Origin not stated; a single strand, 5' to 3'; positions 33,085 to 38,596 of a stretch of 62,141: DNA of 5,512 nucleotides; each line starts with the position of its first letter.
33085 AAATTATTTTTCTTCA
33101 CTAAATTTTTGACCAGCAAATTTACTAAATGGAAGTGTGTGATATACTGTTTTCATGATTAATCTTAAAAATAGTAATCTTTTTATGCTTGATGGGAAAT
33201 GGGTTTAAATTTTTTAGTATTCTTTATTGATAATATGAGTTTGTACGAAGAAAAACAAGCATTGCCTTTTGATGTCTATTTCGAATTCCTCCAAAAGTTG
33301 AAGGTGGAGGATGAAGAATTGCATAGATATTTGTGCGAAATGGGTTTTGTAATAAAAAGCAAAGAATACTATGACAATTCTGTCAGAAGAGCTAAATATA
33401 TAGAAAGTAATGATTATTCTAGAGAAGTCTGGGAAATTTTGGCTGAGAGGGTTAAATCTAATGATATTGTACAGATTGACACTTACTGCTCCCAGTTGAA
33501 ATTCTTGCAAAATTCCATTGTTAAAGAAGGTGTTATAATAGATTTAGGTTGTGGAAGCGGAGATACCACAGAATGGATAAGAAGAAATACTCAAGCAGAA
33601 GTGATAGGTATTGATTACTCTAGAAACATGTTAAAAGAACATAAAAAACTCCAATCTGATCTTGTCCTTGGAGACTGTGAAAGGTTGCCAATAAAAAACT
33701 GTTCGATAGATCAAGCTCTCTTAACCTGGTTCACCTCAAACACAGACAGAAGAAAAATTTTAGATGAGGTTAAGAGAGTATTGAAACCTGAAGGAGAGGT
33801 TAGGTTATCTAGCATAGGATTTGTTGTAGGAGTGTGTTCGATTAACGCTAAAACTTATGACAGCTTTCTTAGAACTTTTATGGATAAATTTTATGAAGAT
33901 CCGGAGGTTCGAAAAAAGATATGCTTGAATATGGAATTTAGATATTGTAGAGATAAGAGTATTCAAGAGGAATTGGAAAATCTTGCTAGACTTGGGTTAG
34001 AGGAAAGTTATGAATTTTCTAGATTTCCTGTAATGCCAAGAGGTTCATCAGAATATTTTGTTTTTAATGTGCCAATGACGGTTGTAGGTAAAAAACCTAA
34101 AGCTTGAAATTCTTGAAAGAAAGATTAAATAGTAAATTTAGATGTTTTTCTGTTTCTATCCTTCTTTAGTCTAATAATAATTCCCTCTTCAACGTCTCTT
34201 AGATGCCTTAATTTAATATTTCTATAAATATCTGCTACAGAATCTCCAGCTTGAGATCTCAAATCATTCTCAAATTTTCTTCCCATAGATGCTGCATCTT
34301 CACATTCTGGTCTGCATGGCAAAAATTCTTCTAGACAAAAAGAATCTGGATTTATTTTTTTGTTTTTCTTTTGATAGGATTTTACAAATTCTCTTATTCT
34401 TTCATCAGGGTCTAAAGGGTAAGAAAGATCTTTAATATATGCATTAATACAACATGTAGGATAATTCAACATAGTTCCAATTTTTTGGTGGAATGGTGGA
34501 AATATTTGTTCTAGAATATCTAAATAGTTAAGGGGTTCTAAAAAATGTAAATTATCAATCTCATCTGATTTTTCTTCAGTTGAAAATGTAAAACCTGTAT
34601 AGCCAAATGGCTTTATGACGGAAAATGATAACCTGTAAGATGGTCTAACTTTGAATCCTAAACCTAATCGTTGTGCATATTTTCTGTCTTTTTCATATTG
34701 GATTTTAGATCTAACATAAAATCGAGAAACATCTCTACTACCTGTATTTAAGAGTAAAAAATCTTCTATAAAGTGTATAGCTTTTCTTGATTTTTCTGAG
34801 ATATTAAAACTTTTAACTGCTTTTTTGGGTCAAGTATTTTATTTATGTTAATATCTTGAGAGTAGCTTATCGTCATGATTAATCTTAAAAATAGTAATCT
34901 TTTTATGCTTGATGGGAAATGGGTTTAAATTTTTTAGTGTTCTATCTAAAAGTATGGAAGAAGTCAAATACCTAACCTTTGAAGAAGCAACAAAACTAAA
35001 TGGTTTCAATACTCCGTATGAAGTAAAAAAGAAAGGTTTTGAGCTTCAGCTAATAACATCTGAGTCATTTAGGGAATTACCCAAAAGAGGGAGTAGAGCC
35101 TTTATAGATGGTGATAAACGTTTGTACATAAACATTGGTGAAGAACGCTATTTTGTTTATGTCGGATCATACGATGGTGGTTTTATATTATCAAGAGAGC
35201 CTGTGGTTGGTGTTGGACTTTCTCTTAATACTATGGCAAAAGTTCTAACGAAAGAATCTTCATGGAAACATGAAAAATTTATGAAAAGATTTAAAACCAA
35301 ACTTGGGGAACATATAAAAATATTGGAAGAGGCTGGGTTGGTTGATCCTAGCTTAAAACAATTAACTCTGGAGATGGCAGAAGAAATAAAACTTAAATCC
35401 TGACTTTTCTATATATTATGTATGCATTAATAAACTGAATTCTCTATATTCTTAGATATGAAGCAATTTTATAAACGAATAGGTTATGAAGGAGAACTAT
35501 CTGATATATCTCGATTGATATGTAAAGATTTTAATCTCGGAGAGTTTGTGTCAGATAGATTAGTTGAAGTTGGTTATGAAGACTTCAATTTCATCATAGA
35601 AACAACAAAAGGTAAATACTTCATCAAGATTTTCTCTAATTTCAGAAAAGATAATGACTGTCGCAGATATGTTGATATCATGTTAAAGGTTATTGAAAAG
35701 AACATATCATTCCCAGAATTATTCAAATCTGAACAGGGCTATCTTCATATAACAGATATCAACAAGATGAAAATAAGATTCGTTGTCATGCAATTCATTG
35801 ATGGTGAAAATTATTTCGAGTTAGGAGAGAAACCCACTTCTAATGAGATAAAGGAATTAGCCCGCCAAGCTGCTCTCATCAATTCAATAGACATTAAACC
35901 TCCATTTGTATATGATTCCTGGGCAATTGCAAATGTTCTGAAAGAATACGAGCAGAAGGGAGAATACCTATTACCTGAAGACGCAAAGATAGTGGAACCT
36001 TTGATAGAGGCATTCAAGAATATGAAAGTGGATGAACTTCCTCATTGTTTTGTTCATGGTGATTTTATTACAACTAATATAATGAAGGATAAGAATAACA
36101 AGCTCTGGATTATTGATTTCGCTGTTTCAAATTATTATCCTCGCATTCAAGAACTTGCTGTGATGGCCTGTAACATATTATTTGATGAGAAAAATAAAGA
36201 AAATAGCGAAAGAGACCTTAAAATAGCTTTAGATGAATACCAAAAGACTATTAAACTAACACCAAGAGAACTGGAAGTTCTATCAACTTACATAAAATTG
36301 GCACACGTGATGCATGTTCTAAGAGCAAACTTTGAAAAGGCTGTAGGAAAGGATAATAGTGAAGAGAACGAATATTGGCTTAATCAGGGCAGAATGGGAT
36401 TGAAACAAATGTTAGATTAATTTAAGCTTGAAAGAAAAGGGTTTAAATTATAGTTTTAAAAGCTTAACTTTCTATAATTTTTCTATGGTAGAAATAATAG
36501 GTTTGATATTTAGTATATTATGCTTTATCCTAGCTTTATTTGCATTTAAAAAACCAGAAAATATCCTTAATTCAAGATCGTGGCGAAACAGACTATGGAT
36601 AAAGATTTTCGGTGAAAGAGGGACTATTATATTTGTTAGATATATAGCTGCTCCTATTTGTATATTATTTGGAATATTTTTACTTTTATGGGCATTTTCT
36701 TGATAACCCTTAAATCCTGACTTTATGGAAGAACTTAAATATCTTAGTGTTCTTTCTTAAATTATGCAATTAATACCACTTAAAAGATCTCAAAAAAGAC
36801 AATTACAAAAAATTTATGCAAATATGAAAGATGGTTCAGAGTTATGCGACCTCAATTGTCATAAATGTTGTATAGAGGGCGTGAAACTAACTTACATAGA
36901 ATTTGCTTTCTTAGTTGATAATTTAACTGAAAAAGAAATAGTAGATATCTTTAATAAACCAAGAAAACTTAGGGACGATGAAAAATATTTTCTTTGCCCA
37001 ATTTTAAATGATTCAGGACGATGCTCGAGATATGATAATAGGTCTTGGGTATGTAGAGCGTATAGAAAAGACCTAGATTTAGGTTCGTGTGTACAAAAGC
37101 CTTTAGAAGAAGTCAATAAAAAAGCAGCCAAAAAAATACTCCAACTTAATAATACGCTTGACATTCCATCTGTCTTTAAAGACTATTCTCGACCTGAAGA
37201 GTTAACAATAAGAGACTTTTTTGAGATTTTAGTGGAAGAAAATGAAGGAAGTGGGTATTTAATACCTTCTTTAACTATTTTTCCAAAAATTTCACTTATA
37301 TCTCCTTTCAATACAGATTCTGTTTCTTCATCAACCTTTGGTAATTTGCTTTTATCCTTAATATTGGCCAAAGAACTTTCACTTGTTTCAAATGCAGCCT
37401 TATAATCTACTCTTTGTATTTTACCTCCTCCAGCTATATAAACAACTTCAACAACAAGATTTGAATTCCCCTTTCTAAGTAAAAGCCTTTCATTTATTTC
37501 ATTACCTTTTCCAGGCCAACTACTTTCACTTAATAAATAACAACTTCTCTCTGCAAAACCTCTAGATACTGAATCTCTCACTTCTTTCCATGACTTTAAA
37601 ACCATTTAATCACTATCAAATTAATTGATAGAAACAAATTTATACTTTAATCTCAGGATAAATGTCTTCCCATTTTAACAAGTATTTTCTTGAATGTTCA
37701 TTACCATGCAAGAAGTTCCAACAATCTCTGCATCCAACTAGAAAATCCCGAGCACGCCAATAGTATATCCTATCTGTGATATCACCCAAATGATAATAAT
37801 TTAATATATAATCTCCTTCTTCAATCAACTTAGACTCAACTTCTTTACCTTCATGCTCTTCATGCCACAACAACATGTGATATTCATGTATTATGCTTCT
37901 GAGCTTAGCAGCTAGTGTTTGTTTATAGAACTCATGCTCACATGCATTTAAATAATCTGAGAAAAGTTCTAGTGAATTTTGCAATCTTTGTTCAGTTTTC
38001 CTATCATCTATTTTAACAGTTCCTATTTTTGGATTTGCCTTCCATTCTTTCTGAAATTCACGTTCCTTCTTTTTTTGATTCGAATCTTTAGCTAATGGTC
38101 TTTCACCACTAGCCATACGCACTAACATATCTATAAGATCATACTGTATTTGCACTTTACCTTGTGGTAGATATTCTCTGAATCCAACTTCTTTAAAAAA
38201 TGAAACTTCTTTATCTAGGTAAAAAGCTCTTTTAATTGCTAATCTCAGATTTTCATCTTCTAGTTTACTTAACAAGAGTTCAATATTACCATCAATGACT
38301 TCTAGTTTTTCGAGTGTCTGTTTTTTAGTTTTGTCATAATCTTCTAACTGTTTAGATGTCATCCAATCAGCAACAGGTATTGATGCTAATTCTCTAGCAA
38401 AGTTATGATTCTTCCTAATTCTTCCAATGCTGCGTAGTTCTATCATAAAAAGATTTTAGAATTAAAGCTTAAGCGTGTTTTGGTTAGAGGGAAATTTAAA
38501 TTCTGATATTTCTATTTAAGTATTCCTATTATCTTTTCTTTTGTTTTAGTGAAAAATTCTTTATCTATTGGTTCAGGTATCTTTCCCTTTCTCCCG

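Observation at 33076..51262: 18-kb island of ~35 short orphan genes joined by three families of long, near-identical promoter/junction modules that absorb the upstream stop codon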

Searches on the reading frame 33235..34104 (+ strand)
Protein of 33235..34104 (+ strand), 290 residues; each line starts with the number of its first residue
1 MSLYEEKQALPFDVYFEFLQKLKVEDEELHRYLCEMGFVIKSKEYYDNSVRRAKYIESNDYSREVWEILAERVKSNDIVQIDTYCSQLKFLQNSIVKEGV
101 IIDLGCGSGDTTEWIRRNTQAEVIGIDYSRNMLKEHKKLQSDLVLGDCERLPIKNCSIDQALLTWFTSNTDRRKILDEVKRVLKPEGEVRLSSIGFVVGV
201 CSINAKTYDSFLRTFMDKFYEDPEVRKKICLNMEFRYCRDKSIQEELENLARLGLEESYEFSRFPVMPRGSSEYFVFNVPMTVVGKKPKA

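Call 17: search_protein_families(library=pfam, max_evalue=0.01, proteins=[window:33235-34104:+])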
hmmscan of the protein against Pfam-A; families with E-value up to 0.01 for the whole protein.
window:33235-34104:+ (290 aa): 12 families
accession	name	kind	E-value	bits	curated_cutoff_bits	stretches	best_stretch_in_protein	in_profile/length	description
PF13649.12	Methyltransf_25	-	1.5e-17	64.5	27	1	101-187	1-97/97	Methyltransferase domain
PF08241.18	Methyltransf_11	-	1.6e-17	64.4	21.2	1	103-189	2-93/95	Methyltransferase domain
PF13847.12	Methyltransf_31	-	1.1e-12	48.4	27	1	97-204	3-114/145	Methyltransferase domain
PF01209.24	Ubie_methyltran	-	4.7e-11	42.9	20.1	1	92-217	41-175/233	ubiE/COQ5 methyltransferase family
PF08242.18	Methyltransf_12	-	3.2e-10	41.1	30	1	102-188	1-97/98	Methyltransferase domain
PF05148.21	Methyltransf_8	-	4.2e-06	27.2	27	1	70-193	49-158/219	Hypothetical methyltransferase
PF13489.12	Methyltransf_23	-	3.8e-05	23.9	27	1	84-135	9-59/164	Methyltransferase domain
PF24236.1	Tea_helical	-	0.00054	20.4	27.1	1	191-239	11-57/64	Telomere ends associated alpha-helical domain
PF05219.18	DREV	-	0.0012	18.4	26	1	89-192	86-187/265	DREV methyltransferase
PF07021.18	MetW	-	0.0015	18.6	21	1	91-182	7-101/193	Methionine biosynthesis protein MetW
PF01712.25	dNK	-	0.0016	18.7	27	0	78-183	103-202/203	Deoxynucleoside kinase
PF01728.25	FtsJ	-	0.0049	17.3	24.1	0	95-138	19-62/181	FtsJ-like methyltransferase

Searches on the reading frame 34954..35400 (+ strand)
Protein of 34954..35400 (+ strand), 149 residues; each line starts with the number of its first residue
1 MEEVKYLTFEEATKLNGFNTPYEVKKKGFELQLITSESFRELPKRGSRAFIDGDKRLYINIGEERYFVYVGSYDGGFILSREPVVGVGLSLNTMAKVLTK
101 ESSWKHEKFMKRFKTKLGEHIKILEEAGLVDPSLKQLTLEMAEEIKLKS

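Call 17: search_protein_families(library=pfam, max_evalue=0.01, proteins=[window:34954-35400:+])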
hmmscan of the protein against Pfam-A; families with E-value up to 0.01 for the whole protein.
window:34954-35400:+ (149 aa): 0 families

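Call 50: search_protein_families(library=phrogs, max_evalue=0.001, proteins=[window:34954-35400:+])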
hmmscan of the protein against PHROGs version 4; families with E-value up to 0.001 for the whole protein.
window:34954-35400:+ (149 aa): 0 families

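Call 54: search_protein_families(library=padloc, max_evalue=0.001, proteins=[window:34954-35400:+])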
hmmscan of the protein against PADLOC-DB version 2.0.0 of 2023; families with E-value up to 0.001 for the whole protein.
window:34954-35400:+ (149 aa): 0 families

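Call 55: search_protein_families(library=ncbifam, max_evalue=0.001, proteins=[window:34954-35400:+])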
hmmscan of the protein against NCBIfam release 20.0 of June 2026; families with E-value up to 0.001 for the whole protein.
window:34954-35400:+ (149 aa): 0 families

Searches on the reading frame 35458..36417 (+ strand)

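Call 17: search_protein_families(library=pfam, max_evalue=0.01, proteins=[window:35458-36417:+])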
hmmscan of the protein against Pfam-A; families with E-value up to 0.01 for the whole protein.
window:35458-36417:+ (320 aa): 5 families
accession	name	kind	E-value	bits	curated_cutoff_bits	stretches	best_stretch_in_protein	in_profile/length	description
PF01636.29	APH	-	1.1e-19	71.6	23.2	1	36-244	5-215/239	Phosphotransferase enzyme family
PF01633.27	Choline_kinase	-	0.00017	21.4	29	1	190-248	156-215/300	Choline/ethanolamine kinase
PF01163.29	RIO1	-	0.0004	20.5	22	1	186-232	114-161/187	RIO domain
PF19974.5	TCAD9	-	0.0012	18.5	40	1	190-250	291-351/429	Ternary complex associated domain 9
PF02958.26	EcKL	-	0.0022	17.8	22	1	176-236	193-260/294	Ecdysteroid kinase-like family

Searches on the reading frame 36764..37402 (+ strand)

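Call 17: search_protein_families(library=pfam, max_evalue=0.01, proteins=[window:36764-37402:+])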
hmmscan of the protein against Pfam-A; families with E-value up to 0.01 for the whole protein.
window:36764-37402:+ (213 aa): 1 family
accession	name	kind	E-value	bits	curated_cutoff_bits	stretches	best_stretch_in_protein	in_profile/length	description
PF03692.20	CxxCxxCC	-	5.4e-06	27.5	23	1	28-103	2-72/85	Putative zinc- or iron-chelating domain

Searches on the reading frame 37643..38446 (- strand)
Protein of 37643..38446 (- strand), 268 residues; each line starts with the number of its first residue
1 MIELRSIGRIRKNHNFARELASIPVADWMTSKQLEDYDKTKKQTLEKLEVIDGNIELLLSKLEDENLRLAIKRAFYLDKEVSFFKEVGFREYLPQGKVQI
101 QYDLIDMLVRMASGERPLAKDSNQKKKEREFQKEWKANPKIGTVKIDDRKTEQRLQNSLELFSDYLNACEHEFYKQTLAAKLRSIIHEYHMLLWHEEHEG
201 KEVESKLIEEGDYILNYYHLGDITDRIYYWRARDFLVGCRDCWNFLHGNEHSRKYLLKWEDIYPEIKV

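Call 17: search_protein_families(library=pfam, max_evalue=0.01, proteins=[window:37643-38446:-])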
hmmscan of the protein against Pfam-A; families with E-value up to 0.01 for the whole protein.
window:37643-38446:- (268 aa): 0 families

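Call 50: search_protein_families(library=phrogs, max_evalue=0.001, proteins=[window:37643-38446:-])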
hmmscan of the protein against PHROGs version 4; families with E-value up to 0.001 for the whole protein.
window:37643-38446:- (268 aa): 0 families

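Call 54: search_protein_families(library=padloc, max_evalue=0.001, proteins=[window:37643-38446:-])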
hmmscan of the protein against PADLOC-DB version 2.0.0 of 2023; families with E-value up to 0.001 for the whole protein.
window:37643-38446:- (268 aa): 0 families

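Call 55: search_protein_families(library=ncbifam, max_evalue=0.001, proteins=[window:37643-38446:-])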
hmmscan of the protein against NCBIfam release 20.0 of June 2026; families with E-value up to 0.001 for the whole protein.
window:37643-38446:- (268 aa): 0 families

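Call 74: search_solved_structures(query=window:37643-38446:-, max_evalue=1)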
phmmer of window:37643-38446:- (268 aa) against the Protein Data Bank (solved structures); distinct sequences matched with E-value up to 1: 0.
